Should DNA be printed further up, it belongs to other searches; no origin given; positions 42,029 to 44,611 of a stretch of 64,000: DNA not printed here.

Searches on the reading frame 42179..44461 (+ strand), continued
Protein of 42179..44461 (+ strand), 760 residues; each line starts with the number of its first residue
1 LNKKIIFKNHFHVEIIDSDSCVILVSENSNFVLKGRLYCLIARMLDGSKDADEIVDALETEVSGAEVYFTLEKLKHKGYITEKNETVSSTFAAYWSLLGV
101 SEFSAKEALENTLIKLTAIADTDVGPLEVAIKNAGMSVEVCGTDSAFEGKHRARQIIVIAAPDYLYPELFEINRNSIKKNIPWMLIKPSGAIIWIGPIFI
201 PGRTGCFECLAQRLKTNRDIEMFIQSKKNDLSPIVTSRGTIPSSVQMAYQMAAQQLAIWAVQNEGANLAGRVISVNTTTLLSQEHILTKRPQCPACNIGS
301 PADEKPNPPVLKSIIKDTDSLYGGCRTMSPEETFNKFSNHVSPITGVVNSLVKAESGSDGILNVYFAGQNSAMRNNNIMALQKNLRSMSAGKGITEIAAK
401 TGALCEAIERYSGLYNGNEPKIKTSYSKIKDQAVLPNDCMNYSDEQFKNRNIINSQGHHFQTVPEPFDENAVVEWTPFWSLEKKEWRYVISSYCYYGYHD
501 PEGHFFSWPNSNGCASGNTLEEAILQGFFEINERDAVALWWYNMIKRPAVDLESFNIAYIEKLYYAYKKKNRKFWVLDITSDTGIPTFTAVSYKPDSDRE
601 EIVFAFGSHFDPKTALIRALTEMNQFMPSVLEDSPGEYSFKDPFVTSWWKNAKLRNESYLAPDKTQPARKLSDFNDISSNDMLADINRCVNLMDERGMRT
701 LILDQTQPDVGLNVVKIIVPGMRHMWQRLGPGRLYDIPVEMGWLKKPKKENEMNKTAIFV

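Call 76: find_homologous_proteins(query=window:42179-44458:+, max_evalue=1e-150)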
Query window:42179-44458:+ (760 aa): 258 proteins with E <= 1e-150 among 8000 candidates; the best 120 are listed.
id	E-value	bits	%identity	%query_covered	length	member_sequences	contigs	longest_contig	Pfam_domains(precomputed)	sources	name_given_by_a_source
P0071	0.0e+0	1767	100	100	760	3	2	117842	PF21084.3,PF02624.22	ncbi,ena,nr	ncbi:MAG TPA: TOMM precursor leader peptide-binding protein [Candidatus Wallbacteria bacterium]|nr:T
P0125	0.0e+0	1144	67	96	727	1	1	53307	PF02624.22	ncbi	-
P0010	9.7e-291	985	56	100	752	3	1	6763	PF21084.3,PF02624.22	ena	-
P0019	3.5e-285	966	56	100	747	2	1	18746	PF21084.3,PF02624.22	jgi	-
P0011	3.8e-285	966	56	99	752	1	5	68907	PF21084.3,PF02624.22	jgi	-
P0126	6.3e-279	945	54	100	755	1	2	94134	PF21084.3,PF02624.22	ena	-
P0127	2.0e-275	934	53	100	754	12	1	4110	PF21084.3,PF02624.22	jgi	-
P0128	4.0e-248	844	79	61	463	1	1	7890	PF21084.3,PF02624.22,PF00899.28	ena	-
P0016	9.5e-228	776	47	99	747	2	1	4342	PF21084.3,PF02624.22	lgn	-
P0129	1.4e-220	753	45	100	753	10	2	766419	PF21084.3,PF02624.22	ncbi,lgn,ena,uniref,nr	ncbi:MAG TPA: TOMM precursor leader peptide-binding protein [Kouleothrix sp.]|uniref:TOMM precursor 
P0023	2.0e-219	749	45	100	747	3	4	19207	PF21084.3,PF02624.22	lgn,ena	-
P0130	5.2e-219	747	43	100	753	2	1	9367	PF21084.3,PF02624.22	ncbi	-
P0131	8.8e-216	737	43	99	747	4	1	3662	PF21084.3,PF02624.22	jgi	jgi:ribosomal protein S12 methylthiotransferase accessory factor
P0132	5.1e-215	734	45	99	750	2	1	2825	PF21084.3,PF02624.22,PF00899.28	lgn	-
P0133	1.4e-214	733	43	100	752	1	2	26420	PF21084.3,PF02624.22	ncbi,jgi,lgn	jgi:ribosomal protein S12 methylthiotransferase accessory factor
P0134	2.1e-213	729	43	100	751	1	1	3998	PF21084.3,PF02624.22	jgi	jgi:oxazoline/thiazoline synthase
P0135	4.0e-213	728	43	99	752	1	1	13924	PF21084.3,PF02624.22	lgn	-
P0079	1.4e-212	726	45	100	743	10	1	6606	PF21084.3,PF02624.22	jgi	jgi:ribosomal protein S12 methylthiotransferase accessory factor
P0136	3.2e-212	725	44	100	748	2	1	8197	PF21084.3,PF02624.22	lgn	-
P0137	2.0e-211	722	45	99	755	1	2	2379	PF21084.3,PF02624.22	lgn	-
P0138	2.2e-211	722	44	100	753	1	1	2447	PF21084.3,PF02624.22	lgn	-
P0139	2.8e-210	719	45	99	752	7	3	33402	PF21084.3,PF02624.22,PF00899.28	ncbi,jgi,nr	ncbi:MAG: TOMM precursor leader peptide-binding protein [Oscillatoria sp. Prado101]|jgi:ribosomal pr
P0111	8.3e-210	717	43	100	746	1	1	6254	PF21084.3,PF02624.22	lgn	-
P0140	1.1e-209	717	43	99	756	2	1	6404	PF21084.3,PF02624.22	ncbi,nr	ncbi:MAG: TOMM precursor leader peptide-binding protein [Coleofasciculus sp. S288]|nr:TOMM precursor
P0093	1.2e-208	713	42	99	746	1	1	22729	PF21084.3,PF02624.22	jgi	jgi:ribosomal protein S12 methylthiotransferase accessory factor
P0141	1.9e-208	712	44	100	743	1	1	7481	PF21084.3,PF02624.22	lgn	-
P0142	1.2e-207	710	42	100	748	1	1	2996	PF21084.3,PF02624.22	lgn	-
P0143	1.2e-207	710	44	99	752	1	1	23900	PF21084.3,PF02624.22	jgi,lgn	-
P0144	1.6e-207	709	44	100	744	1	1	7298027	PF21084.3,PF02624.22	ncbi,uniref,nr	ncbi:TOMM precursor leader peptide-binding protein [Kovacikia minuta CCNUW1]|uniref:TOMM precursor l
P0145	2.3e-207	709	44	100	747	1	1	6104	PF21084.3,PF02624.22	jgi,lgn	jgi:ribosomal protein S12 methylthiotransferase accessory factor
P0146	5.3e-207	708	42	100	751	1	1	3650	PF21084.3,PF02624.22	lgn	-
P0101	6.0e-207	707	44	99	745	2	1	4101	PF21084.3,PF02624.22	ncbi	ncbi:MAG: TOMM precursor leader peptide-binding protein [Cyanobacteriota bacterium]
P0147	8.2e-205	700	44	100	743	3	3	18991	PF21084.3,PF02624.22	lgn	-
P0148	3.6e-203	695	44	100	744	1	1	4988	PF21084.3,PF02624.22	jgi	jgi:bacteriocin biosynthesis cyclodehydratase domain-containing protein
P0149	1.4e-202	693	43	99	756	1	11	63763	PF21084.3,PF02624.22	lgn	-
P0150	2.0e-202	693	42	100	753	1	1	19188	PF21084.3,PF02624.22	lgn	-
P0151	9.9e-202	690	42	99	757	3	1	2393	PF21084.3,PF02624.22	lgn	-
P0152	1.8e-201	689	43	99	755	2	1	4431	PF21084.3,PF02624.22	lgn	-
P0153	3.0e-200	685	43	100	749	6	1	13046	PF21084.3,PF02624.22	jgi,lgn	jgi:ribosomal protein S12 methylthiotransferase accessory factor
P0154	7.9e-200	684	42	100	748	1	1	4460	PF21084.3,PF02624.22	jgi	jgi:ribosomal protein S12 methylthiotransferase accessory factor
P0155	8.0e-200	684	43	100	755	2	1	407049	PF21084.3,PF02624.22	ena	-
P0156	8.9e-200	684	42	99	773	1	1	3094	PF21084.3,PF02624.22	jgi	jgi:ribosomal protein S12 methylthiotransferase accessory factor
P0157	1.5e-199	683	43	100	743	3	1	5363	PF21084.3,PF02624.22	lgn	-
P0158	1.8e-199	683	41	99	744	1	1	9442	PF21084.3,PF02624.22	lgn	-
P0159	3.2e-199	682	43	99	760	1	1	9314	PF21084.3,PF02624.22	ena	-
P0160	4.1e-199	682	42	99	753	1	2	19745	PF21084.3,PF02624.22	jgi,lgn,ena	-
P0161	6.2e-199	681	43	99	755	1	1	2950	PF21084.3,PF02624.22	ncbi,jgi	jgi:ribosomal protein S12 methylthiotransferase accessory factor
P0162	2.3e-198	679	43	100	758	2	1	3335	PF21084.3,PF02624.22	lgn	-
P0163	2.5e-198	679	43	99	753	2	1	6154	PF21084.3,PF02624.22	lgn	-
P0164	2.6e-198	679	40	100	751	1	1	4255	PF21084.3,PF02624.22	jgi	jgi:oxazoline/thiazoline synthase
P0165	3.0e-198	679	42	100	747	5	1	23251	PF21084.3,PF02624.22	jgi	jgi:oxazoline/thiazoline synthase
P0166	8.0e-198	677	42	99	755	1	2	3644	PF21084.3,PF02624.22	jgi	-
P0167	1.2e-197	677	42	99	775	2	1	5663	PF21084.3,PF02624.22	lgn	-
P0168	1.3e-197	677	41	100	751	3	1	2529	PF21084.3,PF02624.22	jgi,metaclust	metaclust:\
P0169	1.4e-197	676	43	96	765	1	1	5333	PF21084.3,PF02624.22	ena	-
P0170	3.1e-197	675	43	99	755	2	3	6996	PF21084.3,PF02624.22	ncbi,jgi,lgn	jgi:ribosomal protein S12 methylthiotransferase accessory factor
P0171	2.1e-196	673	41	99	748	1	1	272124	PF21084.3,PF02624.22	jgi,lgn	jgi:ribosomal protein S12 methylthiotransferase accessory factor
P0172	2.3e-196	673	40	100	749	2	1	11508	PF21084.3,PF02624.22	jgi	jgi:ribosomal protein S12 methylthiotransferase accessory factor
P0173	3.5e-196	672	43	99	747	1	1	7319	PF21084.3,PF02624.22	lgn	-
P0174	3.7e-196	672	41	100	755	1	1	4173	PF21084.3,PF02624.22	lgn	-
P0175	4.3e-196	672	42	100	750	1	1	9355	PF21084.3,PF02624.22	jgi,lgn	jgi:ribosomal protein S12 methylthiotransferase accessory factor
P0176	7.6e-196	671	41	99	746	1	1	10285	PF21084.3,PF02624.22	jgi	jgi:ribosomal protein S12 methylthiotransferase accessory factor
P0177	4.8e-195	668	42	99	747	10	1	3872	PF21084.3,PF02624.22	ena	-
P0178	6.7e-195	668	40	100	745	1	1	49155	PF02624.22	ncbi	ncbi:MAG: TOMM precursor leader peptide-binding protein [Roseiflexaceae bacterium]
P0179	7.1e-195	668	43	100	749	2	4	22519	PF21084.3,PF02624.22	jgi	jgi:bacteriocin biosynthesis cyclodehydratase domain-containing protein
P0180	7.4e-195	668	43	99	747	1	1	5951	PF21084.3,PF02624.22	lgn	-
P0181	9.4e-195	667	42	99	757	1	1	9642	PF21084.3,PF02624.22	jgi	jgi:ribosomal protein S12 methylthiotransferase accessory factor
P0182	1.5e-194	666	42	99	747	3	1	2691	PF21084.3,PF02624.22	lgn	-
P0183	5.6e-194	665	40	100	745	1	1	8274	PF21084.3,PF02624.22,PF00899.28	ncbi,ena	-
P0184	9.2e-194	664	41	99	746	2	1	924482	PF21084.3,PF02624.22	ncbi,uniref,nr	ncbi:MAG: TOMM precursor leader peptide-binding protein [Mojavia pulchra JT2-VF2]|uniref:TOMM leader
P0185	3.6e-193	662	41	99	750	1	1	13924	PF21084.3,PF02624.22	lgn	-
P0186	1.0e-192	660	40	100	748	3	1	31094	PF21084.3,PF02624.22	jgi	jgi:ribosomal protein S12 methylthiotransferase accessory factor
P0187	3.3e-192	659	40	100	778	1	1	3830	PF21084.3,PF02624.22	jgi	-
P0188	3.7e-192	659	43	96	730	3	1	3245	PF21084.3,PF02624.22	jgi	jgi:ribosomal protein S12 methylthiotransferase accessory factor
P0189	8.2e-192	657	40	100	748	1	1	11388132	PF21084.3,PF02624.22,PF00899.28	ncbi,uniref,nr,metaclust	ncbi:TOMM precursor leader peptide-binding protein [Chondromyces crocatus]|uniref:YcaO domain-contai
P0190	1.5e-191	657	43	96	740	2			PF21084.3,PF02624.22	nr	nr:TOMM precursor leader peptide-binding protein [Pleurocapsa sp. PCC 7319]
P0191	2.8e-191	656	41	99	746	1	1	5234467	PF21084.3,PF02624.22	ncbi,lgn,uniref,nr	ncbi:TOMM precursor leader peptide-binding protein [Chryseobacterium sp. MYb264]|uniref:TOMM precurs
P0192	4.2e-191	655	41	100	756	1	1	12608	PF21084.3,PF02624.22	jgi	jgi:ribosomal protein S12 methylthiotransferase accessory factor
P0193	2.4e-190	653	41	100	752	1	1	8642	PF21084.3,PF02624.22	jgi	jgi:ribosomal protein S12 methylthiotransferase accessory factor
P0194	3.0e-190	652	40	100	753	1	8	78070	PF02624.22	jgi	jgi:oxazoline/thiazoline synthase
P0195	3.6e-190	652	41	100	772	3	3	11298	PF21084.3,PF02624.22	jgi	jgi:oxazoline/thiazoline synthase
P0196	4.7e-190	652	41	99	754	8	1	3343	PF21084.3,PF02624.22,PF00899.28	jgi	jgi:oxazoline/thiazoline synthase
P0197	7.9e-190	651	42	99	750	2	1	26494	PF21084.3,PF02624.22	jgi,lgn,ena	-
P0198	1.4e-189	650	41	99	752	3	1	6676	PF21084.3,PF02624.22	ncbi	-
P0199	1.7e-189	650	42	100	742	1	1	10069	PF21084.3,PF02624.22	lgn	-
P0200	4.6e-189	648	41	99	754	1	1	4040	PF02624.22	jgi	jgi:bacteriocin biosynthesis cyclodehydratase domain-containing protein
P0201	8.6e-188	644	41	98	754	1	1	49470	PF21084.3,PF02624.22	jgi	jgi:ribosomal protein S12 methylthiotransferase accessory factor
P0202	1.8e-187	643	41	98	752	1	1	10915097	PF21084.3,PF02624.22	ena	-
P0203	6.8e-187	641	40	100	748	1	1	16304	PF21084.3,PF02624.22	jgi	jgi:ribosomal protein S12 methylthiotransferase accessory factor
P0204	4.0e-186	639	39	99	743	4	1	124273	PF21084.3,PF02624.22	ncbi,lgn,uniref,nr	ncbi:TOMM precursor leader peptide-binding protein [Nostoc sp. 106C]|uniref:TOMM precursor leader pe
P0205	1.1e-185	637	40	99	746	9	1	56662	PF21084.3,PF02624.22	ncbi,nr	ncbi:TOMM precursor leader peptide-binding protein [Calothrix sp. FACHB-156]|nr:TOMM precursor leade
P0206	1.4e-185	637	41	99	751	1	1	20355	PF21084.3,PF02624.22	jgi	jgi:bacteriocin biosynthesis cyclodehydratase domain-containing protein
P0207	2.1e-185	636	40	100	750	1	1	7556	PF21084.3,PF02624.22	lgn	-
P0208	5.0e-185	635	41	100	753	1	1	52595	PF02624.22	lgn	-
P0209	1.1e-184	634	40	97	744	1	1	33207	PF21084.3,PF02624.22,PF00899.28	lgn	-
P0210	3.4e-184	632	40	100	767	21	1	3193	PF02624.22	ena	-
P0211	5.3e-184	632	40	97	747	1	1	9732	PF02624.22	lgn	-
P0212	8.6e-184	631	41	100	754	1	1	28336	PF21084.3,PF02624.22,PF00899.28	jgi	jgi:bacteriocin biosynthesis cyclodehydratase domain-containing protein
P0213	3.0e-183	629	40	99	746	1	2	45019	PF21084.3,PF02624.22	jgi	jgi:bacteriocin biosynthesis cyclodehydratase domain-containing protein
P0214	3.3e-183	629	40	99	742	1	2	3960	PF21084.3,PF02624.22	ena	-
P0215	3.3e-183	629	40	100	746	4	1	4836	PF21084.3,PF02624.22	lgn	-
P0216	3.5e-183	629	40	96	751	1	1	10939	PF02624.22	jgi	jgi:ribosomal protein S12 methylthiotransferase accessory factor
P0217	7.3e-183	628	40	99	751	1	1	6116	PF21084.3,PF02624.22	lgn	-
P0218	2.2e-182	626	42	100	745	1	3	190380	PF21084.3,PF02624.22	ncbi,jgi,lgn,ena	-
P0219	2.2e-182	626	43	96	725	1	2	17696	PF02624.22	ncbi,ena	-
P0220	6.5e-182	625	40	99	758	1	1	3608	PF21084.3,PF02624.22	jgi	jgi:ribosomal protein S12 methylthiotransferase accessory factor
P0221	8.7e-182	624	40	99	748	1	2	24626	PF21084.3,PF02624.22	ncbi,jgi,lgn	jgi:bacteriocin biosynthesis cyclodehydratase domain-containing protein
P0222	8.8e-182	624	41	99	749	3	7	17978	PF21084.3,PF02624.22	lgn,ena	-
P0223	1.6e-181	623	39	100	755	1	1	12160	PF21084.3,PF02624.22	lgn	-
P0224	2.2e-181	623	45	80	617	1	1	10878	PF02624.22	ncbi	-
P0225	3.5e-181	622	41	100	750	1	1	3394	PF02624.22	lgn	-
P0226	5.2e-181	622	40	100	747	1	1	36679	PF21084.3,PF02624.22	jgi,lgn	-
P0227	6.4e-181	621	40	99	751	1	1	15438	PF21084.3,PF02624.22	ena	-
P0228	7.2e-181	621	41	97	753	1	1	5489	PF02624.22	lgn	-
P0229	1.3e-180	620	41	100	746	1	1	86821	PF21084.3,PF02624.22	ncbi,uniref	ncbi:TOMM precursor leader peptide-binding protein [Nonomuraea sp. NPDC000554]|uniref:TOMM precursor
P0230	2.4e-180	620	39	99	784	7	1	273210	PF21084.3,PF02624.22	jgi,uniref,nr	uniref:Adenylation/heterocyclization protein n=1 Tax=Prochloron didemni TaxID=1216 RepID=Q52QI6_PROD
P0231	2.6e-180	619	39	99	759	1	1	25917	PF21084.3,PF02624.22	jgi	jgi:ribosomal protein S12 methylthiotransferase accessory factor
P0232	3.7e-180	619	42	100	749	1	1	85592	PF21084.3,PF02624.22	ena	-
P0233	6.2e-180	618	40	99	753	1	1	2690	PF02624.22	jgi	jgi:ribosomal protein S12 methylthiotransferase accessory factor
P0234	7.2e-180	618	39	97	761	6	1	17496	PF21084.3,PF02624.22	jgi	jgi:ribosomal protein S12 methylthiotransferase accessory factor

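Call 77: find_encoding_contigs(protein=P0126, flank=10000, max_places=2)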
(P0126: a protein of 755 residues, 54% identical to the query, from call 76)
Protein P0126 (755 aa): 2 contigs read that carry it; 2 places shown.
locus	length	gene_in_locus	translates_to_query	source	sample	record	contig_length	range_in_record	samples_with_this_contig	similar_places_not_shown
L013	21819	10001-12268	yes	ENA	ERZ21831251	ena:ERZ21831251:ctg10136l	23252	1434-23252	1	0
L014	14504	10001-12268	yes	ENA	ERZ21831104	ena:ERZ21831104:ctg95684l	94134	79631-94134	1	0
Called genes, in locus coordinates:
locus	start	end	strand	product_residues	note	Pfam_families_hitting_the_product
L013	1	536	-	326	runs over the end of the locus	PF13414:TPR_11 (faint), PF13428:TPR_14 (faint), PF13432:TPR_16 (faint), PF14559:TPR_19, PF13181:TPR_8 (faint), PF13429:TPR_15 (faint), PF00515:TPR_1 (weak), PF07719:TPR_2 (weak)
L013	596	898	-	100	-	PF04055:Radical_SAM, PF13353:Fer4_12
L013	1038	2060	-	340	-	-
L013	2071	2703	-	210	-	-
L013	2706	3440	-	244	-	-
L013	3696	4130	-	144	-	PF00578:AhpC-TSA (faint), PF00085:Thioredoxin, PF13905:Thioredoxin_8 (faint)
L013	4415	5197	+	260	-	PF13353:Fer4_12, PF04055:Radical_SAM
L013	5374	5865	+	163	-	PF13186:SPASM (faint)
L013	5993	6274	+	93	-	PF07862:Nif11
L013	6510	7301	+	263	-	PF02535:Zip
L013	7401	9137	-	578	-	PF01075:Glyco_transf_9, PF00535:Glycos_transf_2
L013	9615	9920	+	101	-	PF02979:NHase_alpha, PF27793:RNP_Burkhold (weak)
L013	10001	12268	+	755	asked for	PF21084:WHD_DUF4423_like, PF02624:YcaO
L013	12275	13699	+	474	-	PF18679:HTH_57, PF22767:ThcOx, PF00881:Nitroreductase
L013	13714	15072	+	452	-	PF02310:B12-binding, PF04055:Radical_SAM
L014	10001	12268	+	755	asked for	PF21084:WHD_DUF4423_like, PF02624:YcaO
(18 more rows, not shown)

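Call 78: find_encoding_contigs(protein=P0128, flank=10000, max_places=2)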
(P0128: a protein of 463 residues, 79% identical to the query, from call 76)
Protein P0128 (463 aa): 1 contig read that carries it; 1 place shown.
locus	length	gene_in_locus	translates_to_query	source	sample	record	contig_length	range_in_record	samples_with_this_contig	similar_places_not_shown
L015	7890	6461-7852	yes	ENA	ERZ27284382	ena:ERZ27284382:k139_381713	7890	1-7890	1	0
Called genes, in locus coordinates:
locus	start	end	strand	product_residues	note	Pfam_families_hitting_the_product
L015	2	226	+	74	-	?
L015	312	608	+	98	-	PF00106:adh_short, PF13561:adh_short_C2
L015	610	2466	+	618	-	PF02310:B12-binding, PF04055:Radical_SAM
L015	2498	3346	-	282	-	-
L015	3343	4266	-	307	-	-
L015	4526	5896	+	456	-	PF01134:GIDA, PF01262:AlaDh_PNT_C (weak)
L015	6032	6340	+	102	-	PF02979:NHase_alpha, PF27793:RNP_Burkhold, PF02979:NHase_alpha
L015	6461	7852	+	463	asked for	PF21084:WHD_DUF4423_like, PF00899:ThiF (weak), PF02624:YcaO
